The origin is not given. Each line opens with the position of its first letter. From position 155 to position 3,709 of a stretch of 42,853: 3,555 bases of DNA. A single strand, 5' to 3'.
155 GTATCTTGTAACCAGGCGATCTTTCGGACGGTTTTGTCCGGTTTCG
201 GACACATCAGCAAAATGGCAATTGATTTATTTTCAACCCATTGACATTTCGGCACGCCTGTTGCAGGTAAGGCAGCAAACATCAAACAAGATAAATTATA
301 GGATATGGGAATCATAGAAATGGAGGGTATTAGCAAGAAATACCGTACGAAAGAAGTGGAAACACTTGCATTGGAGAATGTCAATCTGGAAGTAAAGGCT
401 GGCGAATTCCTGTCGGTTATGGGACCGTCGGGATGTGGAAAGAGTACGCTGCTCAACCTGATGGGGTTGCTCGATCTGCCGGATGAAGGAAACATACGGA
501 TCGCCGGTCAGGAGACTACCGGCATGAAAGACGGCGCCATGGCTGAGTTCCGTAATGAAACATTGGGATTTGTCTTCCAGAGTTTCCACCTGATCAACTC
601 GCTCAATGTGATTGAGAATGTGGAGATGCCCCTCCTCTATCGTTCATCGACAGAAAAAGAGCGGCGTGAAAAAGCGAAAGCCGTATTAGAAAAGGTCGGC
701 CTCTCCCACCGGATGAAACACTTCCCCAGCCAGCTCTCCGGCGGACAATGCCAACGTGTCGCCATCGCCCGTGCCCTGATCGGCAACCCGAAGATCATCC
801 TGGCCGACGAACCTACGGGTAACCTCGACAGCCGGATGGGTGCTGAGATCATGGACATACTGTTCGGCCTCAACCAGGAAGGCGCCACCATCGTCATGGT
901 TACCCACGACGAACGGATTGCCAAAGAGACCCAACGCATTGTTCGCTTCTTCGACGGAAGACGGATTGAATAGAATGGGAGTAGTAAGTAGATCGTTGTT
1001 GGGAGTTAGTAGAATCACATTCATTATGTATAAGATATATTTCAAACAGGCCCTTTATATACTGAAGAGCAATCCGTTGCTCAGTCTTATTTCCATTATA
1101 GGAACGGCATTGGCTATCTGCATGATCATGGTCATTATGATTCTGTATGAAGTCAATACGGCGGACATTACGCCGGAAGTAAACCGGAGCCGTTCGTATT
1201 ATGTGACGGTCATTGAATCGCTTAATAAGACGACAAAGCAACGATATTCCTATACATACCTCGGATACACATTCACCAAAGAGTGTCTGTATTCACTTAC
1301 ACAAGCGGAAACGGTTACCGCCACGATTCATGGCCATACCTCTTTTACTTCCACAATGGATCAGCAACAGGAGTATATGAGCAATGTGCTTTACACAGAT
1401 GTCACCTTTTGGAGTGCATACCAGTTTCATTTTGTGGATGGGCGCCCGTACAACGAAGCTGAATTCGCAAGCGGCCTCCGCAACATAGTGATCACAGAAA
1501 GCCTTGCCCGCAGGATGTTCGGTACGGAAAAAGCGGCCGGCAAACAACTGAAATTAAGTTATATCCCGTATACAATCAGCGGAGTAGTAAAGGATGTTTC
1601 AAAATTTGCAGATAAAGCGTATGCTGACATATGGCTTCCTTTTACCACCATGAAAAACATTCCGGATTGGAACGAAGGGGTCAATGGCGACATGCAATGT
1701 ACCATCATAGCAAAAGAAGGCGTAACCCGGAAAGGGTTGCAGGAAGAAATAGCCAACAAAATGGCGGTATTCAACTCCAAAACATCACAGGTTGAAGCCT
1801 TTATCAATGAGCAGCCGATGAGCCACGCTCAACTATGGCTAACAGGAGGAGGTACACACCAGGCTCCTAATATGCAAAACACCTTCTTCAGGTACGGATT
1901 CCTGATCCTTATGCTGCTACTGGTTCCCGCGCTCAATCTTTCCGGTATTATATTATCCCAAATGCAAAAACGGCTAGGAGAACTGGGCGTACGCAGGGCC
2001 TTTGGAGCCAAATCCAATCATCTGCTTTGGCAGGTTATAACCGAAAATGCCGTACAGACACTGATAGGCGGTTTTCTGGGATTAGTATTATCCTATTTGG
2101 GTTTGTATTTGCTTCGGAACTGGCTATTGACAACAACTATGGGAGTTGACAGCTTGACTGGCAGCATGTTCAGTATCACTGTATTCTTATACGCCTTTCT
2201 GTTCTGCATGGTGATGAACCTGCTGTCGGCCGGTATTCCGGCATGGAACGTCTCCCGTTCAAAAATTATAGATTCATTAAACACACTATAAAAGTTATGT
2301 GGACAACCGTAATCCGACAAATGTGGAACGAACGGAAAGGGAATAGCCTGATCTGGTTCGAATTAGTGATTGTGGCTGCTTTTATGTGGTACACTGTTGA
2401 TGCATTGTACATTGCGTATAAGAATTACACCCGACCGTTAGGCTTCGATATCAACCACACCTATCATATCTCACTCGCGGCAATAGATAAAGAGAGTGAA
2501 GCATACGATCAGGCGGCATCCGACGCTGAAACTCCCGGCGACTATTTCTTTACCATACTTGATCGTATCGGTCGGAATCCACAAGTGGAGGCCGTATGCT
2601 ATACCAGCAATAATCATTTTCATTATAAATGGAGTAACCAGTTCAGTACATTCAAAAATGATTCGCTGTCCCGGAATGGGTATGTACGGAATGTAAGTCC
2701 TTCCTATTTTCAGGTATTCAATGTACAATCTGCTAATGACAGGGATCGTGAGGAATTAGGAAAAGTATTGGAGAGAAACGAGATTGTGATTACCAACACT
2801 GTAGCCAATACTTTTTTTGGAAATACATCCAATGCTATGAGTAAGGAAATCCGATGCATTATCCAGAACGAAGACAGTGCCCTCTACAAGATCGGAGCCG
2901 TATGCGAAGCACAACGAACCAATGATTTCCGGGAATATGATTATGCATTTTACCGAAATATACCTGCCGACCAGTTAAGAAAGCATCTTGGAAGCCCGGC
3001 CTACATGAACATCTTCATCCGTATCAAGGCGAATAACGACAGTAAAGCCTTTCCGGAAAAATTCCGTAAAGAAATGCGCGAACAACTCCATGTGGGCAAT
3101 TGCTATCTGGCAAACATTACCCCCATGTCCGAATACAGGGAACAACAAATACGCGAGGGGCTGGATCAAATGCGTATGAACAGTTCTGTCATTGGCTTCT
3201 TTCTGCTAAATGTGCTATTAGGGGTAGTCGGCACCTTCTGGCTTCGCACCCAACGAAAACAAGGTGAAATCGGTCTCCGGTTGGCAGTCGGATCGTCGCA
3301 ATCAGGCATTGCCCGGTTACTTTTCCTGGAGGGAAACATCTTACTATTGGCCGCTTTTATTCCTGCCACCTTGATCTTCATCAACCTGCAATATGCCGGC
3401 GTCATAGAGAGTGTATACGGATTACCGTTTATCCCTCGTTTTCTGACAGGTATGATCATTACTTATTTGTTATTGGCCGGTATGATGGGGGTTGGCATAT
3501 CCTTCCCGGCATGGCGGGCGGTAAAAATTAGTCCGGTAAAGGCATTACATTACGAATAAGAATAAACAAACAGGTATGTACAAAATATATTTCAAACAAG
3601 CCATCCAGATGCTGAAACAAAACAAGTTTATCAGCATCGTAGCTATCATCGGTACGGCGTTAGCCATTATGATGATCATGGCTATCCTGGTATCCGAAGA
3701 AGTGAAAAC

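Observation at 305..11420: Bce-like 'transporter-as-sensor' module: one ABC ATPase, six FtsX permeases in three A/B pairs, a sigma54 activator and an intramembrane-sensing kinase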

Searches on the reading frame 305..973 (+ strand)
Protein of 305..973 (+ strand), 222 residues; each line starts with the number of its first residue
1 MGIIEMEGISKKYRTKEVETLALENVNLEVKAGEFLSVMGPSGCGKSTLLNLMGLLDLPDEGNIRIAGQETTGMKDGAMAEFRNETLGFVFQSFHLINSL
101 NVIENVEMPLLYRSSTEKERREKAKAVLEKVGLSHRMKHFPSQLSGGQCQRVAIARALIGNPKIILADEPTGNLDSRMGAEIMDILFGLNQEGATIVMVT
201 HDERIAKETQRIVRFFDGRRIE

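Call 5: search_protein_families(library=pfam, proteins=[window:305-973:+], max_evalue=0.01)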
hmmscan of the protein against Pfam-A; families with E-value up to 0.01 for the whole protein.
window:305-973:+ (222 aa): 8 families
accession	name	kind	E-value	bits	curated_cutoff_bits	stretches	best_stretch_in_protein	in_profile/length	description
PF00005.33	ABC_tran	-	2.9e-35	122.3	25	1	23-171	1-136/137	ABC transporter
PF13304.12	AAA_21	-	8.4e-05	23.2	27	0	143-202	237-299/304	AAA domain, putative AbiEii toxin, Type IV TA system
PF03215.21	Rad17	-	0.00034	21.1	23.8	1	12-52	25-64/186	Rad17 P-loop domain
PF03193.22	RsgA_GTPase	-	0.00096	19.5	30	1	22-53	96-126/174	RsgA GTPase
PF02463.25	SMC_N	-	0.0011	18.9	40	0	119-216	118-212/220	RecF/RecN/SMC N terminal domain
PF13401.12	AAA_22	-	0.0068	17.2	27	0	34-58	6-30/130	AAA domain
PF20703.3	nSTAND1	-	0.0086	16.2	27.1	0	27-51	27-51/379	Novel STAND NTPase 1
PF13555.12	AAA_29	-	0.0087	16.2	27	0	28-51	17-40/61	P-loop containing region of AAA domain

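Call 6: search_protein_families(library=ncbifam, proteins=[window:305-973:+], max_evalue=0.01)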
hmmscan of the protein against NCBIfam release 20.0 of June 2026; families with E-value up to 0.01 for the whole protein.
window:305-973:+ (222 aa): 192 families (the best 25 are shown)
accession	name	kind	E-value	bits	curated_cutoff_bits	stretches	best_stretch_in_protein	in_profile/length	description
NF038007.1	ABC_ATP_DarD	equivalog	1.1e-75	253.9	375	1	4-219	2-217/218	darobactin export ABC transporter ATP-binding protein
TIGR02211.1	LolD_lipo_ex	equivalog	2.6e-72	242.9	307.75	1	3-219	1-218/221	lipoprotein-releasing ABC transporter ATP-binding protein LolD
NF007826.0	PRK10535.1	equivalog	3.1e-69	233.9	966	1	3-221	4-222/648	macrolide ABC transporter ATP-binding protein/permease MacB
TIGR03608.1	L_ocin_972_ABC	subfamily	6.4e-68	228.3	254.85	1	7-214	2-205/206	putative bacteriocin export ABC transporter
TIGR02673.1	FtsE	equivalog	1.1e-66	224.5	264.85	1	3-214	1-209/214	cell division ATP-binding protein FtsE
NF007879.0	PRK10584.1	equivalog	1.4e-66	224.5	336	1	3-220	6-224/228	putative ABC transporter ATP-binding protein YbbA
NF008639.0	PRK11629.1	equivalog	9.3e-63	211.7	360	1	5-219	8-223/234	lipoprotein-releasing ABC transporter ATP-binding protein LolD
TIGR02982.1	heterocyst_DevA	subfamily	2.3e-61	207.2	295.8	1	3-219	1-218/220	ABC exporter ATP-binding subunit, DevA family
NF007027.0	PRK09493.1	equivalog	1.3e-50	172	379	1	3-221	1-214/240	glutamine ABC transporter ATP-binding protein GlnQ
TIGR03265.1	PhnT2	equivalog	1.5e-49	169.1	457.7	1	5-206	6-198/353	putative 2-aminoethylphosphonate ABC transporter ATP-binding protein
TIGR02315.1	ABC_phnC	equivalog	2.8e-49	167.7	266.1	1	3-218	1-222/243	phosphonate ABC transporter ATP-binding protein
NF008428.0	PRK11264.1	equivalog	8.1e-48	162.8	406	1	1-221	1-222/250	L-cystine ABC transporter ATP-binding protein TcyN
NF008338.0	PRK11124.1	equivalog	4.5e-46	157.3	369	1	4-219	3-218/242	arginine ABC transporter ATP-binding protein ArtP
NF040933.2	ABC_arch_GlcV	equivalog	4.5e-46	157.3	450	1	4-203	3-202/357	glucose ABC transporter ATP-binding protein GlcV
TIGR02314.1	ABC_MetN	equivalog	6.6e-46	156.9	499.7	1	3-215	1-213/343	methionine ABC transporter ATP-binding protein MetN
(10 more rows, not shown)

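Call 10: find_encoding_contigs(protein=window:305-973:+, flank=10000, max_places=6)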
Protein window:305-973:+ (222 aa): no gene with exactly this product is on record in the collection.

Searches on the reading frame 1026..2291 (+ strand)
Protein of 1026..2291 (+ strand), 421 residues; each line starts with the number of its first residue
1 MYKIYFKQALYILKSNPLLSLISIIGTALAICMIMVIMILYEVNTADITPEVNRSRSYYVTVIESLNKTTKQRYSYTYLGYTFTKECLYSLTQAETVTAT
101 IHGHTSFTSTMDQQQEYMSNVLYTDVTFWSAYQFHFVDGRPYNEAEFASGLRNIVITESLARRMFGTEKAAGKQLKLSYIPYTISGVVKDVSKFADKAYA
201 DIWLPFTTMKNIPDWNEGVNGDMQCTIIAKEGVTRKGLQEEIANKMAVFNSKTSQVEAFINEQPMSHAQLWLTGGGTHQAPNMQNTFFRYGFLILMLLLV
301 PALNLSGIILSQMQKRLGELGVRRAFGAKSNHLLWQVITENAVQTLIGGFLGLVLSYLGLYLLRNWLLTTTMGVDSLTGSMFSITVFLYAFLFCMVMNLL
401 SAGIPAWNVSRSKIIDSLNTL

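Call 5: search_protein_families(library=pfam, proteins=[window:1026-2291:+], max_evalue=0.01)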
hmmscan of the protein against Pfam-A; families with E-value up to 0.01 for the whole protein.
window:1026-2291:+ (421 aa): 2 families
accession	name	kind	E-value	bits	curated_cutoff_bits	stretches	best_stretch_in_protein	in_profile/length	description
PF12704.14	MacB_PCD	-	7.1e-23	82.4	27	1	20-244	1-206/207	MacB-like periplasmic core domain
PF02687.27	FtsX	-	8.8e-16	58.5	25.5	1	292-412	2-118/120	FtsX-like permease C-terminal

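Call 6: search_protein_families(library=ncbifam, proteins=[window:1026-2291:+], max_evalue=0.01)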
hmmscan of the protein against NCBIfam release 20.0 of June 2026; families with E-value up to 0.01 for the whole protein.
window:1026-2291:+ (421 aa): 3 families
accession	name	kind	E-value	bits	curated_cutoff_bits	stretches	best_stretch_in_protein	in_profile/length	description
TIGR03434.1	ADOP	subfamily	1.3e-39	136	622.3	1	8-419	7-400/803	ADOP family duplicated permease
NF007826.0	PRK10535.1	equivalog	1.1e-15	57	966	1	124-418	372-645/648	macrolide ABC transporter ATP-binding protein/permease MacB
NF038008.1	ABC_perm_DarB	equivalog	1.2e-05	23.5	700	0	285-402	274-389/777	darobactin export ABC transporter permease subunit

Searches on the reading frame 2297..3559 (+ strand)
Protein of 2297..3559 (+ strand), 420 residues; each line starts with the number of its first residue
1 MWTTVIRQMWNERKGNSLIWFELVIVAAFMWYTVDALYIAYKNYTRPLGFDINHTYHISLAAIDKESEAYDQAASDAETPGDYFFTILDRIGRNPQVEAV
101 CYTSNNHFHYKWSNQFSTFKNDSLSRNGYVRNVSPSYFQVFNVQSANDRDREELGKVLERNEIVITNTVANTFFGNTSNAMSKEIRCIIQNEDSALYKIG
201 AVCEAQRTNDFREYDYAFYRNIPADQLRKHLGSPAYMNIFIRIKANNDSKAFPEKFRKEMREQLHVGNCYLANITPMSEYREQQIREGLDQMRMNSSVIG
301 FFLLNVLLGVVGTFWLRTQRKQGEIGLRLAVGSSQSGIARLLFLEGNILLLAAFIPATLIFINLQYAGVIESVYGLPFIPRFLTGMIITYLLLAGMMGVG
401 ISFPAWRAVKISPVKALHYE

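Call 5: search_protein_families(library=pfam, proteins=[window:2297-3559:+], max_evalue=0.01)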
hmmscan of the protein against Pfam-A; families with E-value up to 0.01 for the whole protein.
window:2297-3559:+ (420 aa): 2 families
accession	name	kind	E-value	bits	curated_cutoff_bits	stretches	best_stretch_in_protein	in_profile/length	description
PF12704.14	MacB_PCD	-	3e-07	31.4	27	1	82-256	58-204/207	MacB-like periplasmic core domain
PF02687.27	FtsX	-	2.7e-05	24.6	25.5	1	297-413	2-120/120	FtsX-like permease C-terminal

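Call 6: search_protein_families(library=ncbifam, proteins=[window:2297-3559:+], max_evalue=0.01)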
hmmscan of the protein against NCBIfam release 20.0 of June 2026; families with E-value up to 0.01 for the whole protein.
window:2297-3559:+ (420 aa): 2 families
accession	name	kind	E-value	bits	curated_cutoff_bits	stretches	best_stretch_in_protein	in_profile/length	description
TIGR03434.1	ADOP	subfamily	6.5e-26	90.7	622.3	1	47-420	448-803/803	ADOP family duplicated permease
NF007826.0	PRK10535.1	equivalog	7.1e-05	21.3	966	1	129-418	368-646/648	macrolide ABC transporter ATP-binding protein/permease MacB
